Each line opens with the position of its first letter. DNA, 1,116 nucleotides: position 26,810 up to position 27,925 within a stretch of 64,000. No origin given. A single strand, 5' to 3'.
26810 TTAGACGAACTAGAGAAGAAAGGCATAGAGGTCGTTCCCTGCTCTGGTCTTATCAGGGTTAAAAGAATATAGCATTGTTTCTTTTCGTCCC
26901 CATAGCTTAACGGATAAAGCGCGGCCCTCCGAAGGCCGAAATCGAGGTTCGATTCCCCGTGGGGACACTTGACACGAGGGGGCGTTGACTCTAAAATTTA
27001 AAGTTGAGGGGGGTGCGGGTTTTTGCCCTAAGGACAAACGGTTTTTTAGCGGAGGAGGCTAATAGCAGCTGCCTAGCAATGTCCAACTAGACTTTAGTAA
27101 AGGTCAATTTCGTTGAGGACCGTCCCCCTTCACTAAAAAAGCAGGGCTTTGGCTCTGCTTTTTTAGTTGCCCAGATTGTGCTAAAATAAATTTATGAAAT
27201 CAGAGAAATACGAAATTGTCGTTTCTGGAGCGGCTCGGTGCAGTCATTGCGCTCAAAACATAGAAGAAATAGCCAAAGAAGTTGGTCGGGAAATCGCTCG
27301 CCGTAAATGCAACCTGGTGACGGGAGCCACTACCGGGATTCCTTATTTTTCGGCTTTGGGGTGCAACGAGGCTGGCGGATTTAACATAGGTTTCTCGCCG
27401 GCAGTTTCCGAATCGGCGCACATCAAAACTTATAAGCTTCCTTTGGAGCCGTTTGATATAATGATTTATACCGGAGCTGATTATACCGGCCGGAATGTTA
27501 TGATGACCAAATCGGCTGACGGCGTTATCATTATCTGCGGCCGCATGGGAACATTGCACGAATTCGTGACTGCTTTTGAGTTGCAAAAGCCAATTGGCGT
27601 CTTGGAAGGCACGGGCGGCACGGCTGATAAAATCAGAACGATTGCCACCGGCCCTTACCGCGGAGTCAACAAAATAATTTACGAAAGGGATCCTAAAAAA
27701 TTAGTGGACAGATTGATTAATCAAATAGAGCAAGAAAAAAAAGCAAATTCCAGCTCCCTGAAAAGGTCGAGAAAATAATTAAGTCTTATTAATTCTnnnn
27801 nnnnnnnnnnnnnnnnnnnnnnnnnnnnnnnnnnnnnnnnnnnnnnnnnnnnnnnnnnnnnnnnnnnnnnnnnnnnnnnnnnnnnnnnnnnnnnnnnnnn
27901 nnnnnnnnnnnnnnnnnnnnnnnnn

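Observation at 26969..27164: Orphan ~160-nt RNA gene with a textbook promoter and terminator, between tRNA-Arg and a SLOG/EndoQ operon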

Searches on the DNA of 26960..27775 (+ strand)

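Call 4: search_rna_families(source=window, start=26960, end=27200, threshold=evalue, max_evalue=10, show_alignments=5)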
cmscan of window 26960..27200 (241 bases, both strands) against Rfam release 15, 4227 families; matches with E-value up to 10: 6.
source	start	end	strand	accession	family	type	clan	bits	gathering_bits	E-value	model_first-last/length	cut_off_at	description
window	27131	27200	-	RF02432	SpF25_sRNA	Gene; sRNA;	-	27.1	48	0.012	28-102/102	5'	Streptococcus sRNA SpF25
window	27112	27168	+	RF02432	SpF25_sRNA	Gene; sRNA;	-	18.9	48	0.78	1-102/102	no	Streptococcus sRNA SpF25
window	27086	27165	+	RF02343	ar9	Gene; sRNA;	-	16.5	45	1.8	1-149/149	no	Alphaproteobacterial sRNA ar9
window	27088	27165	-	RF02420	Bp1_162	Gene; sRNA;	-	15.2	50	4.3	1-100/100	no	Burkholderia sRNA Bp1_Cand612_SIPHT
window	27146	27182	+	RF01839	eeev_FSE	Cis-reg; frameshift_element;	-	14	80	2.3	1-73/73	no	eastern equine encephalitis ribosomal frameshift element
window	27089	27163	+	RF02875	AS-pc01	Gene; antisense;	-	13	79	7.3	1-99/99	no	Antisense to pHK01_035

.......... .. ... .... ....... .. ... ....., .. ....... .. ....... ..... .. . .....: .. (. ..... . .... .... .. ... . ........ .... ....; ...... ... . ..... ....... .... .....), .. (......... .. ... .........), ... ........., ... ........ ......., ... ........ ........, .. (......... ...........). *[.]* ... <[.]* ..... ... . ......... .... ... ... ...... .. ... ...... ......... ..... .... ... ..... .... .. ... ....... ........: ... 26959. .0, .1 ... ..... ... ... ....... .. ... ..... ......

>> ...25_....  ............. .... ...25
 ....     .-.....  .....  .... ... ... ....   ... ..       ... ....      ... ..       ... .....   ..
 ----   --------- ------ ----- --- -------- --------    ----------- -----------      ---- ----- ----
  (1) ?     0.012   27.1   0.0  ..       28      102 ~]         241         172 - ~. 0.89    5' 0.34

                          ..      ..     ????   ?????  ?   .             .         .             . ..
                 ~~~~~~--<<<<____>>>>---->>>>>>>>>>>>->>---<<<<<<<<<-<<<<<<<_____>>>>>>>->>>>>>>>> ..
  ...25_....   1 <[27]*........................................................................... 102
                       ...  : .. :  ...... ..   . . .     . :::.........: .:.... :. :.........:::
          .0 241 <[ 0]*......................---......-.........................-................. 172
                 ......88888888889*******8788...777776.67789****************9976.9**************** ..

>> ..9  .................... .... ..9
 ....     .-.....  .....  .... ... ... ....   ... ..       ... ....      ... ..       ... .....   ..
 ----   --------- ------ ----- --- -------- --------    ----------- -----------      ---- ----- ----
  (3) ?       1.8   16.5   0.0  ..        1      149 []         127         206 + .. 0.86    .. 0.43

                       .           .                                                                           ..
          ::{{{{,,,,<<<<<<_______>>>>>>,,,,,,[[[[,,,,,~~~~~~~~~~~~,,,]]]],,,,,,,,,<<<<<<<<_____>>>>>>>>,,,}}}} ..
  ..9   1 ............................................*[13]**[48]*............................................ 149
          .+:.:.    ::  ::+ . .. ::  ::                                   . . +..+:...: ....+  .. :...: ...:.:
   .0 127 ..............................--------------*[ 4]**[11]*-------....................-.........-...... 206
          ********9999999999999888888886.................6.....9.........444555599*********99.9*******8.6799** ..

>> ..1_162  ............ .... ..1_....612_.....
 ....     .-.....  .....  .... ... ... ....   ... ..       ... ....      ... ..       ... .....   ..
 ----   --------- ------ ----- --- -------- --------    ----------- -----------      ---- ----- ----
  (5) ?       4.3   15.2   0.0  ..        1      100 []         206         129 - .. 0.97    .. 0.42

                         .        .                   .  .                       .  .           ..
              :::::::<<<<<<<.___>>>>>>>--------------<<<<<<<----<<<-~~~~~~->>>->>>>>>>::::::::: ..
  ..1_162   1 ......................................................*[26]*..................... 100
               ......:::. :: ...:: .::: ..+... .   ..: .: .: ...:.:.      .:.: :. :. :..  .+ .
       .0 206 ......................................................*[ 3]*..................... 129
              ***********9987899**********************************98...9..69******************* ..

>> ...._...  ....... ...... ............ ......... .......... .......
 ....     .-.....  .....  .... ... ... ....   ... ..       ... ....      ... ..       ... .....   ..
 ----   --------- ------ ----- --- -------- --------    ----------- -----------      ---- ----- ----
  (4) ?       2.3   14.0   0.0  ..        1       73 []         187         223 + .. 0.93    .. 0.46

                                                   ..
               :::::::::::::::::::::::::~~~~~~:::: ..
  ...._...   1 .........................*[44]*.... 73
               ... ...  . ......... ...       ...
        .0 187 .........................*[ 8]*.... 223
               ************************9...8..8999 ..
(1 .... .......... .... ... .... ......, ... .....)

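Call 42: build_rna_model(alignment_id=A2, structure=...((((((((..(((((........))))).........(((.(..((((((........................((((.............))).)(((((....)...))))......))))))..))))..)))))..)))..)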
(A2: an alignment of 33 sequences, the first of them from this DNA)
Model R1 built from alignment A2 (33 sequences, 148 columns); structure: as given.
model positions 130; base pairs 32; branch points 2; effective number of sequences 2.32; information 0.59 bits per position. Calibrated on 0.2 Mb of random sequence (short: E-values are rough).
structure used (alignment columns):
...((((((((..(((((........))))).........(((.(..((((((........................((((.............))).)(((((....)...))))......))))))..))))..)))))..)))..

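Call 43: search_with_rna_model(model_id=R1, sources=[window, L001, L002, L003, L004, L005, L006, L007, L008, L009, L010, L011, L014, L018, L019, L021, L023, L024], max_evalue=1, show_alignments=2)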
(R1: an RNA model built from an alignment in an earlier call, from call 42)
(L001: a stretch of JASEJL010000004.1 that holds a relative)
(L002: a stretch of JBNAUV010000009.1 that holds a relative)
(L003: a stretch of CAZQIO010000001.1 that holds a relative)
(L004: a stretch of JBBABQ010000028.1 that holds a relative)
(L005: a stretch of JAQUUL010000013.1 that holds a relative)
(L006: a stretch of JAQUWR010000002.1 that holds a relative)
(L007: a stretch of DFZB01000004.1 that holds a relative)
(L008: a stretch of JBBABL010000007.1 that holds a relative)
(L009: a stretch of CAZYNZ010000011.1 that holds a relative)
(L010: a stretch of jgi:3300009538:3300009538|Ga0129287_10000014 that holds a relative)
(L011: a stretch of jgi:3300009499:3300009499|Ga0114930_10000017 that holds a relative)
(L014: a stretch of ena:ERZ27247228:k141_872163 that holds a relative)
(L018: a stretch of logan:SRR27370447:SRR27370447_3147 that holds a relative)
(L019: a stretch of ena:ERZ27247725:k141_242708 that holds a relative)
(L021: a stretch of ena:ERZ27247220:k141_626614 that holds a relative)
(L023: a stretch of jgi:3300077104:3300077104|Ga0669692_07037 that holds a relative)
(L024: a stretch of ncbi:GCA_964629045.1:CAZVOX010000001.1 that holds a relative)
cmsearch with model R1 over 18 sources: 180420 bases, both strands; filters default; matches with E-value up to 1: 13.
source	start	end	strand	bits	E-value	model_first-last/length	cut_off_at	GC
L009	3746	3877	+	117.9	9.8e-23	1-130/130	no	0.48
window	27003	27134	+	113.4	8.7e-22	1-130/130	no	0.5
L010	2802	2931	+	110.2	4.1e-21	1-130/130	no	0.43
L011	2806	2941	+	100.6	4.4e-19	1-130/130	no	0.5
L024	2807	2937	+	99.7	6.6e-19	1-130/130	no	0.5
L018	2761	2892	+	88.2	1.8e-16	1-130/130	no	0.45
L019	2817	2942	+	83.9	1.4e-15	1-130/130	no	0.4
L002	3804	3931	+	82.2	3.2e-15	1-130/130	no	0.42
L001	1342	1474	+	78.4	2e-14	1-130/130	no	0.49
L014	2811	2940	+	77.6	3.1e-14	1-130/130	no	0.51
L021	179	308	+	66.5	6.7e-12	1-130/130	no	0.49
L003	3834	3967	+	55.9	1.2e-09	1-130/130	no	0.52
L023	2819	2952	+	47.6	6.4e-08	1-130/130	no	0.54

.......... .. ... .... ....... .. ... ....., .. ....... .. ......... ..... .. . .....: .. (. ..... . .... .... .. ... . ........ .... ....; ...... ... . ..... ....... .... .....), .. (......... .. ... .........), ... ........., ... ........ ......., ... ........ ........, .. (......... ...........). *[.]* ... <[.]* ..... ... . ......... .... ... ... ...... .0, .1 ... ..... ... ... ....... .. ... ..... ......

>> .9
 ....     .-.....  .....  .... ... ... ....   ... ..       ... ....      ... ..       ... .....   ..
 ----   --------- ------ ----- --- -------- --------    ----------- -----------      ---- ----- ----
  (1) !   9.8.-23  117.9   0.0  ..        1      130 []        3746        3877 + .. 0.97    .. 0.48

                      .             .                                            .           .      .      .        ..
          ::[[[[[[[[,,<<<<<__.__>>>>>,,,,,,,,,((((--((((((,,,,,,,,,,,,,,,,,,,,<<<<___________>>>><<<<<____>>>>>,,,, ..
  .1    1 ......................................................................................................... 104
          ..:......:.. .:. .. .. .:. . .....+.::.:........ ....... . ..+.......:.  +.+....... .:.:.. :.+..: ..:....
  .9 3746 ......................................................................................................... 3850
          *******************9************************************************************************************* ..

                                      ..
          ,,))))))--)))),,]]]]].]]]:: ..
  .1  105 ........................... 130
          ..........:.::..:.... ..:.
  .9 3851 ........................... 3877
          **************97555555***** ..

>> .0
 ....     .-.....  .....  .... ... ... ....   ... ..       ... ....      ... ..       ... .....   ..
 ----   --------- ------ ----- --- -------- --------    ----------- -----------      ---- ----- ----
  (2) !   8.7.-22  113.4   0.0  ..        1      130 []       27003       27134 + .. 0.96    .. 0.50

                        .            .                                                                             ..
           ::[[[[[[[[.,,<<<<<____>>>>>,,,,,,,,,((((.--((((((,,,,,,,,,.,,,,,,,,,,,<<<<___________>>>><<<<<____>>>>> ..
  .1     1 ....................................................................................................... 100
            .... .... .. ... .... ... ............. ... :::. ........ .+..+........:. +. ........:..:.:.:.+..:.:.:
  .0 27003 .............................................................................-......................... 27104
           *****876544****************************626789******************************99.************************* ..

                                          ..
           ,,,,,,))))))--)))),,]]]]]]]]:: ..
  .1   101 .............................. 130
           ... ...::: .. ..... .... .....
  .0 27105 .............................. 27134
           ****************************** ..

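Call 44: search_with_rna_model(model_id=R1, sources=[window, L001, L002, L003, L009, L010, L011, L014, L018, L019, L021, L023, L024, L026, L027, L028, L029, L030, L031, L032, L033, L034, L036, L037, L038, L039, L040, L041, L043, L044, L045, L046, L047, L048, L049, L050, L051, L052, L054, L055, L056, L057, L058, L059, L060, L061, L062, L063, L064, L065, L066, L067, L068, L069, L071, L072, L073, L076, L077, L080, L081, L082, L083, L084, L085, L086, L089, L090, L091, L093, L094, L095, L096, L097, L098, L099, L100, L101, L102, L103, L104, L105, L106, L108, L109, L110, L111, L112, L113, L114, L115, L116, L117, L119, L120, L121, L123, L124, L125, L126], max_evalue=0.01, make_alignment=true)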
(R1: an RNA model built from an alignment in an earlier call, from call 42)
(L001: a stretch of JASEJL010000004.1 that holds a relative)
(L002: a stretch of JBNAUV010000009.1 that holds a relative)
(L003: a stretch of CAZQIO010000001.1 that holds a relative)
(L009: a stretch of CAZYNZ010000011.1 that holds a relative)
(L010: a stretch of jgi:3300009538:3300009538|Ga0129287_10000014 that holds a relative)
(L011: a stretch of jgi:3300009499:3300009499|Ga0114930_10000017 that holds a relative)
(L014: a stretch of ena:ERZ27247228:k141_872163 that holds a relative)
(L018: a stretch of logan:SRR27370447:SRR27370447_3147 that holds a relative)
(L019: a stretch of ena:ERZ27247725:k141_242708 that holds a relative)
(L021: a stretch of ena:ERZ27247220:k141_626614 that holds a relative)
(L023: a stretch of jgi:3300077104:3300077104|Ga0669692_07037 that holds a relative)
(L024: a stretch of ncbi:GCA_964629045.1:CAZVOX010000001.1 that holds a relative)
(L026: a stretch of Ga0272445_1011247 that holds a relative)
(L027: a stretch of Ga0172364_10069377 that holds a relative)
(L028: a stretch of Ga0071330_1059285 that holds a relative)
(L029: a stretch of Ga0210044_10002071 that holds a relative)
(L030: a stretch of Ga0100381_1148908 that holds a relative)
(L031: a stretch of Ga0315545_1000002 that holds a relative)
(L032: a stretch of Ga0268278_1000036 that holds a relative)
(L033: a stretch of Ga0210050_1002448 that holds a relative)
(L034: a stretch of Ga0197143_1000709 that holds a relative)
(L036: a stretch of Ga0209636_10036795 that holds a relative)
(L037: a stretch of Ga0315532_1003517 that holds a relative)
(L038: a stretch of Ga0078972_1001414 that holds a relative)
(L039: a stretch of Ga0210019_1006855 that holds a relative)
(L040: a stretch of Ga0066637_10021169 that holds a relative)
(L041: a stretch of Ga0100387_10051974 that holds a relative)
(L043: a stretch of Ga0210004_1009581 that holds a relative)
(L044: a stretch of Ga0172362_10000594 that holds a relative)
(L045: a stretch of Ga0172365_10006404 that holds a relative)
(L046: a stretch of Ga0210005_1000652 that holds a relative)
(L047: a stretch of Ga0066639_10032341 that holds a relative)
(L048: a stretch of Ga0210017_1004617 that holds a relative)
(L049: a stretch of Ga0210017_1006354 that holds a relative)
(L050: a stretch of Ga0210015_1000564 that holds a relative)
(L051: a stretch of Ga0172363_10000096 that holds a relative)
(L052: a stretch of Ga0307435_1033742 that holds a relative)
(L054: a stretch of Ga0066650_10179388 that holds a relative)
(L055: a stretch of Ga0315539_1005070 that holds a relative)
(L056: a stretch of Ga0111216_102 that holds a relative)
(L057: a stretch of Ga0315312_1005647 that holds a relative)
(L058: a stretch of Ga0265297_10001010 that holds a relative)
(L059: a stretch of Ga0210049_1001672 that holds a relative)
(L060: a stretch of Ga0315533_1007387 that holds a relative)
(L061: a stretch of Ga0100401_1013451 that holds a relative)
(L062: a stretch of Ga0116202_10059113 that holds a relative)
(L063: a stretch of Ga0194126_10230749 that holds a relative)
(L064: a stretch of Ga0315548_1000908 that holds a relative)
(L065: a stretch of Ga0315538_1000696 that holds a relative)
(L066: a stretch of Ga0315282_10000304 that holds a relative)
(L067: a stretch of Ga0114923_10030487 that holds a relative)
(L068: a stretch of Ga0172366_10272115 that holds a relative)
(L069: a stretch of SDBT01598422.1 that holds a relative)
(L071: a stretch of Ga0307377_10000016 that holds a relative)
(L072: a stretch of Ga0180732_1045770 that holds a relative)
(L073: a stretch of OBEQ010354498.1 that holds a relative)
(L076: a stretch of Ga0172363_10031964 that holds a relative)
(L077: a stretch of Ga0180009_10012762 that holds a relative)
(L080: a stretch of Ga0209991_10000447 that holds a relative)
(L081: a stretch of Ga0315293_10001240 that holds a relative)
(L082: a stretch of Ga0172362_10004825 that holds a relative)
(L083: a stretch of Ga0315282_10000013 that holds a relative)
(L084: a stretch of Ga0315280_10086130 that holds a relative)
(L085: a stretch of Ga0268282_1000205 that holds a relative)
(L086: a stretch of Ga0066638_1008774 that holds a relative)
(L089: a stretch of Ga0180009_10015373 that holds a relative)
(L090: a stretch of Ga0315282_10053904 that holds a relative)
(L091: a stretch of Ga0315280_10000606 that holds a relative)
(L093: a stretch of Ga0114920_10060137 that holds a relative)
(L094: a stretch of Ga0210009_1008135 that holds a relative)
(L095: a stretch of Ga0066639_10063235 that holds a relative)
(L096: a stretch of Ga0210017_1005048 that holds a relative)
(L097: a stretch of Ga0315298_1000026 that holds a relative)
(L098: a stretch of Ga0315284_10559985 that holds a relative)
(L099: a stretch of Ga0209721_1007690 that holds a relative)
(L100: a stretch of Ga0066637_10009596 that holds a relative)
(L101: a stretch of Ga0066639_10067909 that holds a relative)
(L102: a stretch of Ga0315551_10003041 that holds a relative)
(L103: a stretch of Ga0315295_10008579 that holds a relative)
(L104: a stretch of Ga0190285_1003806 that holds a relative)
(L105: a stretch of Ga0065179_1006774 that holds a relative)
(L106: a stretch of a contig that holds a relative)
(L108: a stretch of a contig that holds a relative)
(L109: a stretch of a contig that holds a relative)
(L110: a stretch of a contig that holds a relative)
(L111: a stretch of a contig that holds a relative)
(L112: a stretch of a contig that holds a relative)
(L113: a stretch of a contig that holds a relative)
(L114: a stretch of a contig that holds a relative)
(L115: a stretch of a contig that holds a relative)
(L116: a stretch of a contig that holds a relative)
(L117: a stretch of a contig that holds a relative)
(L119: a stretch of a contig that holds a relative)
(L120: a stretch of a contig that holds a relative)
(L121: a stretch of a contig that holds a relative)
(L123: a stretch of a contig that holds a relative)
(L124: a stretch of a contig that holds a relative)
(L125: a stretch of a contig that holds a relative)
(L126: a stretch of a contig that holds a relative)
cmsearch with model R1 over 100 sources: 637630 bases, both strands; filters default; matches with E-value up to 0.01: 100.
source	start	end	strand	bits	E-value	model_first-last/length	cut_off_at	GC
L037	2879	3008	+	137.1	3e-26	1-130/130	no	0.49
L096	6317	6446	-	136.1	5e-26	1-130/130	no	0.48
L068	890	1018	-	131.6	4.3e-25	1-130/130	no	0.44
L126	4935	5064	-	131.4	4.8e-25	1-130/130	no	0.4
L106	151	280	-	127.4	3.4e-24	1-130/130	no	0.48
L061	696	825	-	126.3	5.7e-24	1-130/130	no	0.42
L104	190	320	-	123.2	2.5e-23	1-130/130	no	0.46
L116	1352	1480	+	122.6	3.5e-23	1-130/130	no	0.41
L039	4535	4666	-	121.7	5.4e-23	1-130/130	no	0.42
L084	1773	1903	+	119.8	1.3e-22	1-130/130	no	0.44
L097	5243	5371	-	119.2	1.9e-22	1-130/130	no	0.43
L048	5686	5817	+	119.1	1.9e-22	1-130/130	no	0.47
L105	689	817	+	118.9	2.1e-22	1-130/130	no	0.44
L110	573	701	+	118.7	2.3e-22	1-130/130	no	0.49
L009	3746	3877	+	117.9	3.5e-22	1-130/130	no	0.48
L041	2392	2520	-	114.1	2.1e-21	1-130/130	no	0.44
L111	4649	4778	+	114.1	2.2e-21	1-130/130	no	0.4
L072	371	500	+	113.9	2.3e-21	1-130/130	no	0.48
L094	929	1062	-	113.7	2.6e-21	1-130/130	no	0.42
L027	2262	2390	-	113.5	2.9e-21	1-130/130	no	0.47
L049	2051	2182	+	112.1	5.7e-21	1-130/130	no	0.45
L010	2802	2931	+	110.2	1.4e-20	1-130/130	no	0.43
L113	2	129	+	110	1.6e-20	3-130/130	no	0.45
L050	7901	8030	-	109.8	1.8e-20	1-130/130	no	0.48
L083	2507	2640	+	109.2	2.4e-20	1-130/130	no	0.43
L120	1279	1413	+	107.9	4.3e-20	1-130/130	no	0.41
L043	3631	3764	+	107.9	4.5e-20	1-130/130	no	0.43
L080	8880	9011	+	107.1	6.3e-20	1-130/130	no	0.5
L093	1810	1941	+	107.1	6.6e-20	1-130/130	no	0.5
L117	7019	7151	+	106.4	9.1e-20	1-130/130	no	0.51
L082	1637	1767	+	105.9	1.2e-19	1-130/130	no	0.47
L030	1105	1238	+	105.2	1.6e-19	1-130/130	no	0.43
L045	3073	3205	+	103.9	3.1e-19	1-130/130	no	0.45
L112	381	513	-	102.6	5.7e-19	1-130/130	no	0.44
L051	1778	1906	+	101.8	8.7e-19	1-130/130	no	0.47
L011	2806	2941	+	100.6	1.5e-18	1-130/130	no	0.5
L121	36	166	-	100.5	1.6e-18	1-130/130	no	0.5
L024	2807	2937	+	99.7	2.3e-18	1-130/130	no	0.5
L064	1980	2114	+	97.6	6.7e-18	1-130/130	no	0.41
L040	1411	1547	+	97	8.6e-18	1-130/130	no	0.44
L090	1273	1403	-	96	1.4e-17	1-130/130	no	0.42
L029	6484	6614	+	95.7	1.7e-17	1-130/130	no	0.41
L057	764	891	-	95.3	2e-17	1-130/130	no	0.47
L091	4073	4207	-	91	1.6e-16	1-130/130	no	0.52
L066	9187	9320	+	90.4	2.2e-16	1-130/130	no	0.45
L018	2761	2892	+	88.2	6.3e-16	1-130/130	no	0.45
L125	967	1100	+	87.8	7.8e-16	1-130/130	no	0.49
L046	1997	2130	-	86.5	1.5e-15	1-130/130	no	0.48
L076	3096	3230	+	86.2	1.6e-15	1-130/130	no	0.46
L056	1990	2116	+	86.2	1.6e-15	1-130/130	no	0.52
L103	5260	5390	+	86.2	1.7e-15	1-130/130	no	0.47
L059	615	747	-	85.6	2.3e-15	1-130/130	no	0.43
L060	2547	2681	+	84.8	3.2e-15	1-130/130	no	0.43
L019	2817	2942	+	83.9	5.1e-15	1-130/130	no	0.4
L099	3352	3480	+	83.9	5.2e-15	1-130/130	no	0.44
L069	416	546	+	83.2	7.3e-15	1-130/130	no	0.4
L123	2237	2370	+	82.8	8.7e-15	1-130/130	no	0.43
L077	2510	2644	-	82.7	9e-15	1-130/130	no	0.5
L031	493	623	-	82.4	1.1e-14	1-130/130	no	0.47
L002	3804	3931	+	82.2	1.1e-14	1-130/130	no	0.42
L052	443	576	+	81.3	1.8e-14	1-130/130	no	0.49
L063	925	1061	-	79.3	4.7e-14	1-130/130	no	0.47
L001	1342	1474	+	78.4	7.2e-14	1-130/130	no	0.49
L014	2811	2940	+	77.6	1.1e-13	1-130/130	no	0.51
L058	1070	1206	+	77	1.4e-13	1-130/130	no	0.42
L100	3269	3403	+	76.3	2e-13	1-130/130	no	0.47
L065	59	189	+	75.6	2.8e-13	1-130/130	no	0.47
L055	1874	2002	-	74.9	4e-13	1-130/130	no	0.47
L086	519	653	+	74.4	5.1e-13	1-130/130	no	0.46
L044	1644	1778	-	74.2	5.7e-13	1-130/130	no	0.49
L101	1811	1943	+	74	6.3e-13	1-130/130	no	0.48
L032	1024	1154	+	73.4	8.5e-13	1-130/130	no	0.47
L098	656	792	-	73.2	9.4e-13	1-130/130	no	0.45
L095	666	800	+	73.1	9.5e-13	1-130/130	no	0.47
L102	4676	4804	-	73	1e-12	1-130/130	no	0.46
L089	1773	1901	-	72.9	1.1e-12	1-130/130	no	0.47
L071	3539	3670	+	72.2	1.5e-12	1-130/130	no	0.44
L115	4227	4355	-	72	1.6e-12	1-130/130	no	0.54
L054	870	1001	+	70.5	3.4e-12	1-130/130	no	0.48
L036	1064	1195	-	68.7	8.3e-12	1-130/130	no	0.49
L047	2032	2165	+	68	1.1e-11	1-130/130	no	0.46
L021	179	308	+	66.5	2.4e-11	1-130/130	no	0.49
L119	1078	1215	+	66.1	2.9e-11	1-130/130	no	0.37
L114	1187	1317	-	64.1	7.6e-11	1-130/130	no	0.48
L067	3551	3676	-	63.8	9e-11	4-130/130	5'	0.48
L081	2722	2854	+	63.5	1e-10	1-130/130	no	0.48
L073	2420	2556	+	62.4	1.8e-10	1-130/130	no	0.43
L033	2122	2253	+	60.7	4e-10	1-130/130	no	0.49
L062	1621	1751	+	60.3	4.8e-10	1-130/130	no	0.47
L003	3834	3967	+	55.9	4.2e-09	1-130/130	no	0.52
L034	593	727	+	51.4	3.7e-08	1-130/130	no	0.58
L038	1710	1843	-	50.4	6e-08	1-130/130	no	0.54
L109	2668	2801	+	49.2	1.1e-07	1-130/130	no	0.53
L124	7586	7719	-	48.8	1.3e-07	1-130/130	no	0.52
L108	85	218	-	48.7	1.4e-07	1-130/130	no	0.52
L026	938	1071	-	48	1.9e-07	1-130/130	no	0.54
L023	2819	2952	+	47.6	2.3e-07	1-130/130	no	0.54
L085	201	334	-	46.5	4e-07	1-130/130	no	0.52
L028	5899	6032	-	45.8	5.6e-07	1-130/130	no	0.54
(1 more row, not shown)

Alignment A3: 100 matches aligned to the model, 195 columns, each read 5' to 3' on its own strand. Consensus structure (alignment columns), stored with it:
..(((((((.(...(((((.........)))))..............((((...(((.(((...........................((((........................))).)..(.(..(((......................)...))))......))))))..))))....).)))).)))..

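Call 69: search_rna_families(source=L023, start=2780, end=3000, threshold=evalue, max_evalue=10)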
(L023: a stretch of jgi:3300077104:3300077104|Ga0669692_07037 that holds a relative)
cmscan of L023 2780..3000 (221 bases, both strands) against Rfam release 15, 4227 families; matches with E-value up to 10: 13.
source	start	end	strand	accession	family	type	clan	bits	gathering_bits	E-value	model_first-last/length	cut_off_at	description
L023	2951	2984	+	RF03623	mir-1252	Gene; miRNA;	-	21.6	70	0.18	1-65/65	no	mir-1252 microRNA precursor family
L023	2949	2989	+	RF03445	mir-7552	Gene; miRNA;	-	17.2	59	2.5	1-63/63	no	mir-7552 microRNA precursor family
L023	2951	2984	-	RF03623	mir-1252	Gene; miRNA;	-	16.3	70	3.3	1-65/65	no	mir-1252 microRNA precursor family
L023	2949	2986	+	RF03765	mir-2059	Gene; miRNA;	-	16.1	90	1.3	1-68/68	no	mir-2059 microRNA precursor family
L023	2942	2992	+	RF03669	mir-2767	Gene; miRNA;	-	15.9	69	2.1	1-80/80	no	mir-2767 microRNA precursor family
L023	2898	3000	-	RF03005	lysM-TM7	Cis-reg;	-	14.9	61.5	1.9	36-138/138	5'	lysM-TM7 RNA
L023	2889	2929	+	RF01341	CRISPR-DR30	Gene; CRISPR;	-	13.5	50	5.4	1-38/38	no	CRISPR RNA direct repeat element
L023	2948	2988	+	RF00979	mir-553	Gene; miRNA;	-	13.5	82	9.5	1-62/62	no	mir-553 microRNA precursor family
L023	2906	2967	+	RF00066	U7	Gene; snRNA;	-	13.4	34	1.3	1-62/62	no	U7 small nuclear RNA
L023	2959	2978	-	RF01792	eiav_FSE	Cis-reg; frameshift_element;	-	12.9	40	0.92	1-35/35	no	ribosomal frameshift site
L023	2971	2999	-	RF02929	algC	Cis-reg;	-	12.9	33.8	7.2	1-52/52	no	algC RNA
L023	2936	2999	-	RF00844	mir-67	Gene; miRNA;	-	12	53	5.7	1-84/84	no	mir-67 microRNA precursor family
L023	2912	2922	-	RF03142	L2-Alphaproteobacteria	Cis-reg; leader;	-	8.7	37.8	8.9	1-66/66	no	L2-Alphaproteobacteria ribosomal protein leader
